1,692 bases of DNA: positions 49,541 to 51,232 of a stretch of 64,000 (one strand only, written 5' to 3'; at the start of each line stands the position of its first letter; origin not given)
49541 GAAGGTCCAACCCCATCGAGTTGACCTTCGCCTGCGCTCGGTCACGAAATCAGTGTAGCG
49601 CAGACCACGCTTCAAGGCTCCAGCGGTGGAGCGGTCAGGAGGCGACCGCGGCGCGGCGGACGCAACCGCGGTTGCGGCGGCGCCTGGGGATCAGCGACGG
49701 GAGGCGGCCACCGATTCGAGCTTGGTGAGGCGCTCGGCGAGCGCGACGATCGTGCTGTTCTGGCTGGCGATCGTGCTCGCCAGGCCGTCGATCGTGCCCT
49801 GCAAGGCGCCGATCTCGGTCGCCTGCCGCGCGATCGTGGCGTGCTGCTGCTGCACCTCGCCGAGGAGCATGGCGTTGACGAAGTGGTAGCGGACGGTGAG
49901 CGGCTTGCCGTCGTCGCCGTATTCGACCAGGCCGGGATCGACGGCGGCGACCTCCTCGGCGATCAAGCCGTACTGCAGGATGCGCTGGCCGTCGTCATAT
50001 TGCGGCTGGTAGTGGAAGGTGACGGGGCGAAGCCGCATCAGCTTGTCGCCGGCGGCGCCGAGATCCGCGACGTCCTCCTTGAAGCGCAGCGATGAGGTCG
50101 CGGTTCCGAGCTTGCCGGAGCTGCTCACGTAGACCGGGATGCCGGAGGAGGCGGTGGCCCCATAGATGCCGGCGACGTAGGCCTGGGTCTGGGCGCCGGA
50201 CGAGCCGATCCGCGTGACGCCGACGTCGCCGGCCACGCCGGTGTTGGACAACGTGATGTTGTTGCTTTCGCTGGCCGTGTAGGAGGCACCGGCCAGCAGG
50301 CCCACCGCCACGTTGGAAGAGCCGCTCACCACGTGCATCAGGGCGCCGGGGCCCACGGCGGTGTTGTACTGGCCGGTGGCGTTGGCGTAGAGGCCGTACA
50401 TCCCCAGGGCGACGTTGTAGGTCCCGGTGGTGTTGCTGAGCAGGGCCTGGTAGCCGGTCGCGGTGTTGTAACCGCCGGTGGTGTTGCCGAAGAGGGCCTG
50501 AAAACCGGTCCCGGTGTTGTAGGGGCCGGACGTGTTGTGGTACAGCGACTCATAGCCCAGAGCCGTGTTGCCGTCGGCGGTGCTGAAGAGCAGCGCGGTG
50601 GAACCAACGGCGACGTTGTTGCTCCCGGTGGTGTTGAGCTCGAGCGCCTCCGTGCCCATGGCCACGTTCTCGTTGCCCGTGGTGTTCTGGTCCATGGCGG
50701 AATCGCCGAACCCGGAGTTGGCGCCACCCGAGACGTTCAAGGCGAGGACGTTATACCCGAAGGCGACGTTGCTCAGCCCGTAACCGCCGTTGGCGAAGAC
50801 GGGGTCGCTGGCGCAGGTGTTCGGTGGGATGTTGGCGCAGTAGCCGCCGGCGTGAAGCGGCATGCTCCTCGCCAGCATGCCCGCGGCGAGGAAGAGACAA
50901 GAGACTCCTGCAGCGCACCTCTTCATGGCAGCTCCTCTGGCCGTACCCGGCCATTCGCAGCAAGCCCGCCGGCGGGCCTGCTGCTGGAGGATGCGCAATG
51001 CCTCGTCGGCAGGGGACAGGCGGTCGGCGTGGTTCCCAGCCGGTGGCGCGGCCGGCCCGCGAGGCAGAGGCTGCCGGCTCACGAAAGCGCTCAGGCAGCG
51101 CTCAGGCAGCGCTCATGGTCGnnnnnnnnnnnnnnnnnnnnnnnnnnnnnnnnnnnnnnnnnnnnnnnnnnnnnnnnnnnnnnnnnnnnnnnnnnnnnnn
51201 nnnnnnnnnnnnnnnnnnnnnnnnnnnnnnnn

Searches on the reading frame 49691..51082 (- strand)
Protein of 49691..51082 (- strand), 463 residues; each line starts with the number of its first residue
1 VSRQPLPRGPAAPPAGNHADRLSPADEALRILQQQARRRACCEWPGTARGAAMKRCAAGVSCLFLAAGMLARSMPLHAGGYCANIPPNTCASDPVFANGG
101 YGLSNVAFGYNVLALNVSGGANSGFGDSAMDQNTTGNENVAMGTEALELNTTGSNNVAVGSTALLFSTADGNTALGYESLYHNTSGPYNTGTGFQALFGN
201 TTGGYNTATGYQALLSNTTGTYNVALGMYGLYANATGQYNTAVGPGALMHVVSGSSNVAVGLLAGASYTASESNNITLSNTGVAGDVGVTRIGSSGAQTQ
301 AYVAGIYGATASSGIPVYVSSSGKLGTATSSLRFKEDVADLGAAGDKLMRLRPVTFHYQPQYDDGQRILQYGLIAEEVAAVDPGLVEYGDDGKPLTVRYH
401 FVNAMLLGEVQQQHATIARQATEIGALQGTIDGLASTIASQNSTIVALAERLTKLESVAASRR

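Call 13: search_protein_families(library=pfam, proteins=[window:49691-51082:-], max_evalue=0.001)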
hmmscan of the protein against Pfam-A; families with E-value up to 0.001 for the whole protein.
window:49691-51082:- (463 aa): 1 family
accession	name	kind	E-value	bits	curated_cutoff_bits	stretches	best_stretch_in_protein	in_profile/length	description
PF13884.11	Peptidase_S74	-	1e-09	39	22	1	330-386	1-57/58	Chaperone of endosialidase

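Call 43: search_protein_families(library=ncbifam, proteins=[window:49691-51082:-], max_evalue=0.001)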
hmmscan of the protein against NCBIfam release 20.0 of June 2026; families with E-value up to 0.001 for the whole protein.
window:49691-51082:- (463 aa): 0 families
